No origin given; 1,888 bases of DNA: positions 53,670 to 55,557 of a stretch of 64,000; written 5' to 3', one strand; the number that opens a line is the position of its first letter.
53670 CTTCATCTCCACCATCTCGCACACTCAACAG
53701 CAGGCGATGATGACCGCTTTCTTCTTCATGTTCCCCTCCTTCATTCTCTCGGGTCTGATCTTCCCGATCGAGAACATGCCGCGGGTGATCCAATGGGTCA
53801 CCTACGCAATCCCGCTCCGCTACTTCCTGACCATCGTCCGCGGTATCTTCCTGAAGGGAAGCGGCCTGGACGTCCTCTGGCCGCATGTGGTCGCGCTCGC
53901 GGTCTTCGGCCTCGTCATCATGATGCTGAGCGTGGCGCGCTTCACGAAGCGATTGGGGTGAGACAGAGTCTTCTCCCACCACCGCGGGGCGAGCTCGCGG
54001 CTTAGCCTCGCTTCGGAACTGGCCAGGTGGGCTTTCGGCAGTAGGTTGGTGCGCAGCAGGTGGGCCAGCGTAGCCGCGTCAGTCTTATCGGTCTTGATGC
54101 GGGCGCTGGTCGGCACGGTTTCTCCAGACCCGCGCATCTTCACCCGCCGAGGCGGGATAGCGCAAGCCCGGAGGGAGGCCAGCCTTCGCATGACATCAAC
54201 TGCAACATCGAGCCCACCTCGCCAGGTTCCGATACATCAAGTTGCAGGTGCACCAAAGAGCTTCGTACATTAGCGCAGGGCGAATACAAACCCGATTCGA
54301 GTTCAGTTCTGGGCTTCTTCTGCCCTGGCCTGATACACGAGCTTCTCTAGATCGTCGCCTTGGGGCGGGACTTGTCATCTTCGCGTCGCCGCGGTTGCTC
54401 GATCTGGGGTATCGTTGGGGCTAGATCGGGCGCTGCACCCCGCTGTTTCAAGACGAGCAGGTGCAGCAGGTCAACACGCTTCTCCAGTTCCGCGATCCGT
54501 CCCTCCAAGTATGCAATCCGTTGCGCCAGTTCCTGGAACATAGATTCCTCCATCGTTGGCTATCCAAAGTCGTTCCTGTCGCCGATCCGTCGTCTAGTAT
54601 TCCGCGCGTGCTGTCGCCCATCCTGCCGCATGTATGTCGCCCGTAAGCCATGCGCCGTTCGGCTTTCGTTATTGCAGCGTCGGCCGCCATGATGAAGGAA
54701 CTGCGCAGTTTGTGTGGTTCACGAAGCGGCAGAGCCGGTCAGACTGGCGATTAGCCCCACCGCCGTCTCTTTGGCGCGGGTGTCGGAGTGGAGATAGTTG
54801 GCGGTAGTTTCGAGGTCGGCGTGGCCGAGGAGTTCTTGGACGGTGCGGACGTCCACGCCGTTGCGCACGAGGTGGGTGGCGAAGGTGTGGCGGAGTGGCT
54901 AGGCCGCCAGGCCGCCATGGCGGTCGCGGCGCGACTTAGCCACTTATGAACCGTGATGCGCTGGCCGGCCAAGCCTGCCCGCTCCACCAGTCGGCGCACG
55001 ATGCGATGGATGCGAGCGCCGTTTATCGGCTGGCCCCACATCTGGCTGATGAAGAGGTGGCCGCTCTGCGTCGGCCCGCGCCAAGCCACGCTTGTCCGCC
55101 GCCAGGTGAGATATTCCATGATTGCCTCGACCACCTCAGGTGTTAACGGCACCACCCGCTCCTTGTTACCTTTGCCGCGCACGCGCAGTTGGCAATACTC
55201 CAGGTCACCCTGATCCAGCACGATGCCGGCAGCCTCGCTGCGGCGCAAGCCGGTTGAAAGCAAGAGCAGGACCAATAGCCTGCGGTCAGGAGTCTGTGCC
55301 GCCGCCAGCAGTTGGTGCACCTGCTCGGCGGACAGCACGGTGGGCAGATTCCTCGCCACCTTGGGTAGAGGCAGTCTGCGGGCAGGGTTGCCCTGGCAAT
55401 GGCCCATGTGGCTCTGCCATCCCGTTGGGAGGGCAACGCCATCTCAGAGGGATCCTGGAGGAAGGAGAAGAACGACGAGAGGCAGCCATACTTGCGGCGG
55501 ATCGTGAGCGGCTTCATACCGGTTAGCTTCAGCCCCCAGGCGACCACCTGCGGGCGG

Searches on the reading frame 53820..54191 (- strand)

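Call 83: search_protein_families(library=pfam, proteins=[window:53820-54191:-], max_evalue=0.01)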
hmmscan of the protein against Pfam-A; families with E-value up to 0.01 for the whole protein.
window:53820-54191:- (123 aa): 1 family
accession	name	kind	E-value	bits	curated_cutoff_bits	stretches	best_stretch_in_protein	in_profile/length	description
PF01548.23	DEDD_Tnp_IS110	-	0.0063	16.7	29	1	10-58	74-119/155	Transposase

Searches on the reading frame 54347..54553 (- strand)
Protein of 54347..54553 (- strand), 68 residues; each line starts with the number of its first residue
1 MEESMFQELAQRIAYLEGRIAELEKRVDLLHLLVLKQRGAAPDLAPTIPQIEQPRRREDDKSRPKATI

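Call 83: search_protein_families(library=pfam, proteins=[window:54347-54553:-], max_evalue=0.01)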
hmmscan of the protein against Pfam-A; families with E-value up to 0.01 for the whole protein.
window:54347-54553:- (68 aa): 1 family
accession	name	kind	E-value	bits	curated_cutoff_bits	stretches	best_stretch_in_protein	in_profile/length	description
PF14389.11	Lzipper-MIP1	-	0.0092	16.8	32.2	0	5-37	52-84/84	Leucine-zipper of ternary complex factor MIP1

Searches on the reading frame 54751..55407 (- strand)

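Call 3: search_protein_families(library=pfam, proteins=[window:54751-55407:-], max_evalue=0.01)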
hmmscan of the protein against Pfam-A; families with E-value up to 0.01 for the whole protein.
window:54751-55407:- (218 aa): 1 family
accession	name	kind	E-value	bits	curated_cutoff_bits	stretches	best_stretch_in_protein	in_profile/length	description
PF00589.27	Phage_integrase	-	1.4e-20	74.2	27.1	1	24-165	2-141/172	Phage integrase family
